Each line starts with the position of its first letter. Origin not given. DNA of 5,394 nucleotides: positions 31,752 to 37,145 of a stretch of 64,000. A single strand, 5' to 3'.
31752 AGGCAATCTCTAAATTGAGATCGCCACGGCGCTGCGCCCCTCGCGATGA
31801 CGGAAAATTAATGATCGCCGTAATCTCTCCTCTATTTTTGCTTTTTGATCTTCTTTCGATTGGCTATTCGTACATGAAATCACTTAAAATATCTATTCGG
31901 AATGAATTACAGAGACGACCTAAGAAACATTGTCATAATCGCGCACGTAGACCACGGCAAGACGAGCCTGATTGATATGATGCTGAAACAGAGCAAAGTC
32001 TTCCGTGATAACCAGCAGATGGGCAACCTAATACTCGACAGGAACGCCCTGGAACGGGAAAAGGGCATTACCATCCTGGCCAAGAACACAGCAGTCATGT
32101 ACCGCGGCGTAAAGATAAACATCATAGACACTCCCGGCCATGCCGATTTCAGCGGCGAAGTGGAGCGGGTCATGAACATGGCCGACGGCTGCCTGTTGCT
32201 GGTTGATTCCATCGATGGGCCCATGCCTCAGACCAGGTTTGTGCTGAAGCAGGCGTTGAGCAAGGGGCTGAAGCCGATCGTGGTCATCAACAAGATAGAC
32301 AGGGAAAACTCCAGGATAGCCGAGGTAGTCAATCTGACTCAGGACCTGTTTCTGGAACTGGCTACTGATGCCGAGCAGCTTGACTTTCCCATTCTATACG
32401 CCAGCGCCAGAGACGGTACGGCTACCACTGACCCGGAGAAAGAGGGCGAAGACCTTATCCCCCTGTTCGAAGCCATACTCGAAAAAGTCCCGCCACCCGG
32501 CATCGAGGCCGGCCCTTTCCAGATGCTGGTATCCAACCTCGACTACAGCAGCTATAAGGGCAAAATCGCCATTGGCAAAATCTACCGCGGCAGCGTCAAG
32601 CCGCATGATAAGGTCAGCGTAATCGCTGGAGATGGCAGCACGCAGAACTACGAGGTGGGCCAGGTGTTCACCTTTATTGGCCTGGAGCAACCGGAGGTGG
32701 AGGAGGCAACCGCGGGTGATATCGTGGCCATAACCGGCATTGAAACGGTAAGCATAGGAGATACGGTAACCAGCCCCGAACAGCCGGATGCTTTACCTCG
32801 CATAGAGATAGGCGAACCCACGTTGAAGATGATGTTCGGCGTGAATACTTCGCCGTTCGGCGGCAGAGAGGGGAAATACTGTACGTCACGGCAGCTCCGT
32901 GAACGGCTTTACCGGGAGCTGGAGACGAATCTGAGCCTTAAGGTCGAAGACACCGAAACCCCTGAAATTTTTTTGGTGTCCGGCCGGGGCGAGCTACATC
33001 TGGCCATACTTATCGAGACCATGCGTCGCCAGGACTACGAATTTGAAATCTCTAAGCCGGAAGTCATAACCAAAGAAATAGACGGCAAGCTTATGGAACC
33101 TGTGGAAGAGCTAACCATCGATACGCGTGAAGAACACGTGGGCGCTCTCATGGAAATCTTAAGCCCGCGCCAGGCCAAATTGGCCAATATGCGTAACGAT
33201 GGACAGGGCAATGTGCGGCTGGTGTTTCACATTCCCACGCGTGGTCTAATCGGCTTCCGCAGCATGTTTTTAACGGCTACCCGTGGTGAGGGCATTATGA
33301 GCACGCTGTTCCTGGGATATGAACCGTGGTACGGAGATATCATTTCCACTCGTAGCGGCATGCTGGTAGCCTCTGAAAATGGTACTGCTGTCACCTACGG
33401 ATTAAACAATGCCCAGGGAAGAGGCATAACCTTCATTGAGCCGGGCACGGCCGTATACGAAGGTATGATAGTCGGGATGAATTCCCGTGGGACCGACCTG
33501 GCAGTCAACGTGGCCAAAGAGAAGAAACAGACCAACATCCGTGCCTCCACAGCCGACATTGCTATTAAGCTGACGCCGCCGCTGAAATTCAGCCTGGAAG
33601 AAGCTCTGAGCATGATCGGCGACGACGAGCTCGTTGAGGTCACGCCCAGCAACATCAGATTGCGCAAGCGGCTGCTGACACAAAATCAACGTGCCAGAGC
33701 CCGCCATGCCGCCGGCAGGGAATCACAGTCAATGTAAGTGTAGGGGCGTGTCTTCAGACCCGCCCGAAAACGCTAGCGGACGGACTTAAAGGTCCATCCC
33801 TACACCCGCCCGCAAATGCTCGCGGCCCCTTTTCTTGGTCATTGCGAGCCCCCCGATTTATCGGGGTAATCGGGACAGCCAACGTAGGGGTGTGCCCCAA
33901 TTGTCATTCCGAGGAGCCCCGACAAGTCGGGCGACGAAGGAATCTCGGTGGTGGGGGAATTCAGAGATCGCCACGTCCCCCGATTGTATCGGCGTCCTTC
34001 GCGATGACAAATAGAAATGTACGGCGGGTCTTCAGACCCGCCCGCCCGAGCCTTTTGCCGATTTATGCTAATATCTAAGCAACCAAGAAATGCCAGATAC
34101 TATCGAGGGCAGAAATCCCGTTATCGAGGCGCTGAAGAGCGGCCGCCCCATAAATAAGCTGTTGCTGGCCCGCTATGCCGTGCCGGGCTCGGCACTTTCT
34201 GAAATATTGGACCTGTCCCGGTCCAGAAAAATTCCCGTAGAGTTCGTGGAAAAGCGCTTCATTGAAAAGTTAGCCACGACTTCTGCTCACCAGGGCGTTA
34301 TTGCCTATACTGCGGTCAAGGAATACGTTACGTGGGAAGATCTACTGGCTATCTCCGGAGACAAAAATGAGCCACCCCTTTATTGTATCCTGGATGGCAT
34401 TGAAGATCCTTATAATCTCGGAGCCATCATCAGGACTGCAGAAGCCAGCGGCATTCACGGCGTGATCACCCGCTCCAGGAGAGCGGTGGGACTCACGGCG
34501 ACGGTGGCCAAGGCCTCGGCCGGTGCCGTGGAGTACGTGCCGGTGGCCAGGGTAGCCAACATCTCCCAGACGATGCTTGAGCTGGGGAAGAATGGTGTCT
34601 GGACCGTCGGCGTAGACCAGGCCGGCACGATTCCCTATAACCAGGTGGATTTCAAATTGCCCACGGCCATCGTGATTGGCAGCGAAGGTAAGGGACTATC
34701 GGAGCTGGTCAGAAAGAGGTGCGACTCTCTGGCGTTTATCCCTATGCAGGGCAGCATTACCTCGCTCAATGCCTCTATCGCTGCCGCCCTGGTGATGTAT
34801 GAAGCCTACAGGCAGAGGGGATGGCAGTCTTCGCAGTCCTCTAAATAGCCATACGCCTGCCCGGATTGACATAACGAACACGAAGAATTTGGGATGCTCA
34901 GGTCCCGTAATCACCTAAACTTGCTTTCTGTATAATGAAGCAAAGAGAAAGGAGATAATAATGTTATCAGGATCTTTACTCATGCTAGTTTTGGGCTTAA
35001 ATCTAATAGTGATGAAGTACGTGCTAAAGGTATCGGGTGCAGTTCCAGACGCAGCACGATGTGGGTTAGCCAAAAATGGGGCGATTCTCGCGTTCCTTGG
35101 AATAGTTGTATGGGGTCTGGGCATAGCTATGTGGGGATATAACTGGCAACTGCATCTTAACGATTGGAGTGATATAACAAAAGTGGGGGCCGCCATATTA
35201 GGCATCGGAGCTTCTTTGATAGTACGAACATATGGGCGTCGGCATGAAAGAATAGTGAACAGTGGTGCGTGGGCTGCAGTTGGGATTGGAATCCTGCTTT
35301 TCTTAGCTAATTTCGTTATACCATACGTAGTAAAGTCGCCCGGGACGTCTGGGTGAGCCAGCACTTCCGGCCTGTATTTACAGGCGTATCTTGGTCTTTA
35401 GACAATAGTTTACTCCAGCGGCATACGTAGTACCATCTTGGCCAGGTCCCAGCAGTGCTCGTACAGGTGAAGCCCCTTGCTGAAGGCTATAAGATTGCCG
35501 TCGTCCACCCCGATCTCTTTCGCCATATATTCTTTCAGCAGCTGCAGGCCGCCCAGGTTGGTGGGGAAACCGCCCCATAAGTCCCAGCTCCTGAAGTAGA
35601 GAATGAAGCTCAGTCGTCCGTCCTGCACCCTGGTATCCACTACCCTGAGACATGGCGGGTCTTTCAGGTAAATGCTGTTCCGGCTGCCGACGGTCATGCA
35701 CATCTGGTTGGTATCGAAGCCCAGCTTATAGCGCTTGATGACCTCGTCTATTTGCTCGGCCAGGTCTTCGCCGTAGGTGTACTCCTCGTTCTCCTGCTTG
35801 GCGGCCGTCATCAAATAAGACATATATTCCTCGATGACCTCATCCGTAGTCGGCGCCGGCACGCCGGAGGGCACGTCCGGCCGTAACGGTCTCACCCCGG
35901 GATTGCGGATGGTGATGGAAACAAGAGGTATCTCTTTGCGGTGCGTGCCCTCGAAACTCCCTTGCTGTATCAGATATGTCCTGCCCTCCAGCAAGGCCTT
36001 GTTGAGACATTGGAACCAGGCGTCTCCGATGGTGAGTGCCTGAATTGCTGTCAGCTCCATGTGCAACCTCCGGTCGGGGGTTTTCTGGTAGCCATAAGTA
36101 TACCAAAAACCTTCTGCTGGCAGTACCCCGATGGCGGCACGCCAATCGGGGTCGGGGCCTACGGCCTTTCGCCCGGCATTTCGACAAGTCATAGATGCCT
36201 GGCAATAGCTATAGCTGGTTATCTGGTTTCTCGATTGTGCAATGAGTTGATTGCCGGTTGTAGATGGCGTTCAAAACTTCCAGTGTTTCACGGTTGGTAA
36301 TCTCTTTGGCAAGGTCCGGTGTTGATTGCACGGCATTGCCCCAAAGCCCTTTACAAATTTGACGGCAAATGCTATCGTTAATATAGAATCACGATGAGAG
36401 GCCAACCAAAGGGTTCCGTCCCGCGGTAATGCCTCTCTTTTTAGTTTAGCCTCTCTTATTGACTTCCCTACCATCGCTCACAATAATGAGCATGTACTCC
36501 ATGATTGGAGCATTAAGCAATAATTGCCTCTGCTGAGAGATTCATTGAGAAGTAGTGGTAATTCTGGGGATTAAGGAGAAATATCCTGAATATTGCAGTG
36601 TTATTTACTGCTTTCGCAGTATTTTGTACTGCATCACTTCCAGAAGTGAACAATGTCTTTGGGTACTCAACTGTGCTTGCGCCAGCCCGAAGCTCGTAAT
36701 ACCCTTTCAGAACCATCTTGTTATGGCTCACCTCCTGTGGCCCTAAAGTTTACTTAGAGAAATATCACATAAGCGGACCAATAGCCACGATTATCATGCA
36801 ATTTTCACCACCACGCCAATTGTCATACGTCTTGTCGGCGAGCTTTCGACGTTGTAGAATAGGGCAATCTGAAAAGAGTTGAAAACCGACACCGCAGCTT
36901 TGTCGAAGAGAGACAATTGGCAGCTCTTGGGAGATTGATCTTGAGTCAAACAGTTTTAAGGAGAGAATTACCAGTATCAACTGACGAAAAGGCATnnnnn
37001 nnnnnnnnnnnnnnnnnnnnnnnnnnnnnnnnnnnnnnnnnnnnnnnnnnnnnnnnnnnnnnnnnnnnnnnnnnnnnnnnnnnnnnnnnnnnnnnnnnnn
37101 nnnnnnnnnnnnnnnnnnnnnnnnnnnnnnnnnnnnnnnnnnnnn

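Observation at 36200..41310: Low-GC defense / restriction-modification-like island: DCD-domain::MTase + nuclease-like protein + Z1/SF2-like ATPase + DUF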

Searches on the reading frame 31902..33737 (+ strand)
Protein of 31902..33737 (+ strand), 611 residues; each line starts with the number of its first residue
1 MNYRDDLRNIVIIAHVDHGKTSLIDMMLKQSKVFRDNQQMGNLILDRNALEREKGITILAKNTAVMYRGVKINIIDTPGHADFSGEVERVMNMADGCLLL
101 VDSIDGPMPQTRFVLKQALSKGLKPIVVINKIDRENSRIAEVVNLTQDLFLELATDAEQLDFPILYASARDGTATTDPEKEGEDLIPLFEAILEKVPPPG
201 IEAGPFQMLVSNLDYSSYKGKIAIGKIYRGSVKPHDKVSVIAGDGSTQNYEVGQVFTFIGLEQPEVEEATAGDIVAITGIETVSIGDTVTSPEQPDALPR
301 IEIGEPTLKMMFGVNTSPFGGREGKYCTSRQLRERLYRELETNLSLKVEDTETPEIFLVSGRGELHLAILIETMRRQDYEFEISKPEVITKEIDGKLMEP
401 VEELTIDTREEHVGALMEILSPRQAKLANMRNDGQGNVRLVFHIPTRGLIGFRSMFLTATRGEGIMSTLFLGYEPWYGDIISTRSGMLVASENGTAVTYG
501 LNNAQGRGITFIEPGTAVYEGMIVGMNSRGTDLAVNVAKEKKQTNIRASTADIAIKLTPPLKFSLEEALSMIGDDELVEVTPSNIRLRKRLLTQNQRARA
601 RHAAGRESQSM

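Call 26: list_cluster_members(proteins=[window:31902-33737:+, window:38908-40758:+, window:38190-38885:+, window:40762-41202:+, window:41280-41753:+])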
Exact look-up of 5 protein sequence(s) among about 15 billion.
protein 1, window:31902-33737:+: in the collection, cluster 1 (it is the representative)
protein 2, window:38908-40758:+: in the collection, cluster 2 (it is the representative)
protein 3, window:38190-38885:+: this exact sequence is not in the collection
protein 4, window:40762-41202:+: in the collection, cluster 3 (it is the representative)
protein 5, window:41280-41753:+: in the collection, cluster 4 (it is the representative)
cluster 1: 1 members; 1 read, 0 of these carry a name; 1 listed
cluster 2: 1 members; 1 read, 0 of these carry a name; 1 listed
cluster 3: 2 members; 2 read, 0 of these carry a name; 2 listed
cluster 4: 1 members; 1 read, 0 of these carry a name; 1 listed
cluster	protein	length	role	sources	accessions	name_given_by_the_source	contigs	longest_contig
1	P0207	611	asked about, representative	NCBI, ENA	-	-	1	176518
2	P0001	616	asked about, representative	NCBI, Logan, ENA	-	-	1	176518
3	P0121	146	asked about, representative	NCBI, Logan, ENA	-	-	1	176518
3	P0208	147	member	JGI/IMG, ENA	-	-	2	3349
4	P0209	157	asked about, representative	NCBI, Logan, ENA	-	-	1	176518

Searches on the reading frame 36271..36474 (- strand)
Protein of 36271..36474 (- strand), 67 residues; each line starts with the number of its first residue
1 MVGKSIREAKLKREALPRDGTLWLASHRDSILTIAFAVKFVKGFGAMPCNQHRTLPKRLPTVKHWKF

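Call 58: search_protein_families(library=pfam, proteins=[window:36271-36474:-], max_evalue=1)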
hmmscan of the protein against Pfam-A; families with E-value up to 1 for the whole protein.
window:36271-36474:- (67 aa): 0 families

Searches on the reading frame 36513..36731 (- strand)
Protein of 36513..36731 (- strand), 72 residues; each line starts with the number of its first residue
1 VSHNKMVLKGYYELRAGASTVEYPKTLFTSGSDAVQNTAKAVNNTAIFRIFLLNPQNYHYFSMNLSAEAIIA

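Call 58: search_protein_families(library=pfam, proteins=[window:36513-36731:-], max_evalue=1)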
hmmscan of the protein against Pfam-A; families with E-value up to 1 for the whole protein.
window:36513-36731:- (72 aa): 0 families

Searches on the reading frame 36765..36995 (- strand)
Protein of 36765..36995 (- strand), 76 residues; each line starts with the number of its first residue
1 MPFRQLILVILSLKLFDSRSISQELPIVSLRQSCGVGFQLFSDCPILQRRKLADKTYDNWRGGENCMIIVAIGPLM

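Call 58: search_protein_families(library=pfam, proteins=[window:36765-36995:-], max_evalue=1)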
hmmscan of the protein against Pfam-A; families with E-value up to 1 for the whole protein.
window:36765-36995:- (76 aa): 0 families
